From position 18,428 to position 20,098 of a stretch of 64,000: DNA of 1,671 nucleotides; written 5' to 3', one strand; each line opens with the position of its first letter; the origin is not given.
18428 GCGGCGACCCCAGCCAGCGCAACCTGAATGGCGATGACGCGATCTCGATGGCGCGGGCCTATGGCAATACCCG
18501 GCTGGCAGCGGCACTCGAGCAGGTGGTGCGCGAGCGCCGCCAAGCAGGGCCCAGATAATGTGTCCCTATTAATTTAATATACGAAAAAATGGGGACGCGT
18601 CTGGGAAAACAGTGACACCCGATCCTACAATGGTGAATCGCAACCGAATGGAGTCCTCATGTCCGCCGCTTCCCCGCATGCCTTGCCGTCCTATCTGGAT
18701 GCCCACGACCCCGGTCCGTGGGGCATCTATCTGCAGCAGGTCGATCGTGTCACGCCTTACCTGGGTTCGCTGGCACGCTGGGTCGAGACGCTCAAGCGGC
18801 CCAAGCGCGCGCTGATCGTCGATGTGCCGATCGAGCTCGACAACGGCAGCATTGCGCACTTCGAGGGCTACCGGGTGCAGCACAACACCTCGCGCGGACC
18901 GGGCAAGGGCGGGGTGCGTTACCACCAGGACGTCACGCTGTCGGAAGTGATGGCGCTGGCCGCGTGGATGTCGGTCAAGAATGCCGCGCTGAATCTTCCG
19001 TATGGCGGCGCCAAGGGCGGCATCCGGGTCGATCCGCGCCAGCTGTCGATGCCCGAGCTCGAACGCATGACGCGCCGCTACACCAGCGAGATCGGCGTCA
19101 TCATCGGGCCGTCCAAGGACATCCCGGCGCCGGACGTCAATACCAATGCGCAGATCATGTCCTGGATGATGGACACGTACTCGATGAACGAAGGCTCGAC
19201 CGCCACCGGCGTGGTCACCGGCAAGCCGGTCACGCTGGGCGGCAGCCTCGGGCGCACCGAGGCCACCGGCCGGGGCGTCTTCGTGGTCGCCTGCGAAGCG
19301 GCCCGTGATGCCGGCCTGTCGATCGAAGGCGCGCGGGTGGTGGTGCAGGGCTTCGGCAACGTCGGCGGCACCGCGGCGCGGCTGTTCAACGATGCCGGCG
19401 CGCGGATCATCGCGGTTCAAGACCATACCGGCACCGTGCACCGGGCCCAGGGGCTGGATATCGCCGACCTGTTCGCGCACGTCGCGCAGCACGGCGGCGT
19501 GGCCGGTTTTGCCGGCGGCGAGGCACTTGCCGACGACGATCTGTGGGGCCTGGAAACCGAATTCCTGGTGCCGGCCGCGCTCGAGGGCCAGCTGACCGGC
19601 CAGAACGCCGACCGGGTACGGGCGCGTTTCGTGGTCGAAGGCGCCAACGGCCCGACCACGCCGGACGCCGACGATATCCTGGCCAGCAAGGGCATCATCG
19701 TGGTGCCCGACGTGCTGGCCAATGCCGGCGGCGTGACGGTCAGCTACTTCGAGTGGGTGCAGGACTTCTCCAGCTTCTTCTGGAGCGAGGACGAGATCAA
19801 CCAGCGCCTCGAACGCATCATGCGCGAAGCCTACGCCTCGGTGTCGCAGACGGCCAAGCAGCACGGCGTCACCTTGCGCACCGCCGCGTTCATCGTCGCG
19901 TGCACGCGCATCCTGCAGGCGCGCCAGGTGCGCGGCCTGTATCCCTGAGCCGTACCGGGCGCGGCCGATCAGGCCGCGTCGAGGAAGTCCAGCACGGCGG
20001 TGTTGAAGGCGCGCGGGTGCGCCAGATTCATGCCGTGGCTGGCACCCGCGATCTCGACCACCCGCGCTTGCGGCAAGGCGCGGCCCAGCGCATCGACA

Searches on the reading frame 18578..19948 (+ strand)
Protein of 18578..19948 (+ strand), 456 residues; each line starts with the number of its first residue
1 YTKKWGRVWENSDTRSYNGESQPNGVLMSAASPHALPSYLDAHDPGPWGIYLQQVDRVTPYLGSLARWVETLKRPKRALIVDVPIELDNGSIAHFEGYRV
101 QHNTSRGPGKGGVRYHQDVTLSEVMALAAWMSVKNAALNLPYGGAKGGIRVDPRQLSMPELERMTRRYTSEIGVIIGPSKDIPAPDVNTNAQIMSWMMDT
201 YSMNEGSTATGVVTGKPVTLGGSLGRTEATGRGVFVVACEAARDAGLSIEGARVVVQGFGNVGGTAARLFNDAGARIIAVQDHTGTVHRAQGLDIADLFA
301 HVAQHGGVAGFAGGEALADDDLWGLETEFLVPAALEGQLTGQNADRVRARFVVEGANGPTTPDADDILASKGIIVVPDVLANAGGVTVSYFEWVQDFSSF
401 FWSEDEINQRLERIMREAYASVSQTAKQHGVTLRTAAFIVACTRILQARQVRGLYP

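Call 25: search_protein_families(library=ncbifam, proteins=[window:18578-19948:+], max_evalue=1e-10)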
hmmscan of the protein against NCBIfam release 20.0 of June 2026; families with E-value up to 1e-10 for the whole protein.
window:18578-19948:+ (456 aa): 6 families
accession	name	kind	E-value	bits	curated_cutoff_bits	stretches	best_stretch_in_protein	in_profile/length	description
NF040817.1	GdhA_Arch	equivalog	1.7e-151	505.1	750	1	47-455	6-417/419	glutamate dehydrogenase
NF041398.1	GluDhGdhB_Halo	equivalog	1.1e-144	482.4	620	1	53-456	9-410/410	glutamate dehydrogenase GdhB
NF006929.0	PRK09414.1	equivalog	1.1e-74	252.1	536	1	69-453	51-443/445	NADP-specific glutamate dehydrogenase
NF010633.0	PRK14030.1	subfamily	1.7e-56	192.2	743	1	66-428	44-416/445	glutamate dehydrogenase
NF010634.0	PRK14031.1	equivalog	1.2e-55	188.8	822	1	68-428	46-415/444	NADP-specific glutamate dehydrogenase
NF035922.1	Trp_DH_ScyB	equivalog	3.3e-19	69.1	600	1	102-451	31-345/346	tryptophan dehydrogenase ScyB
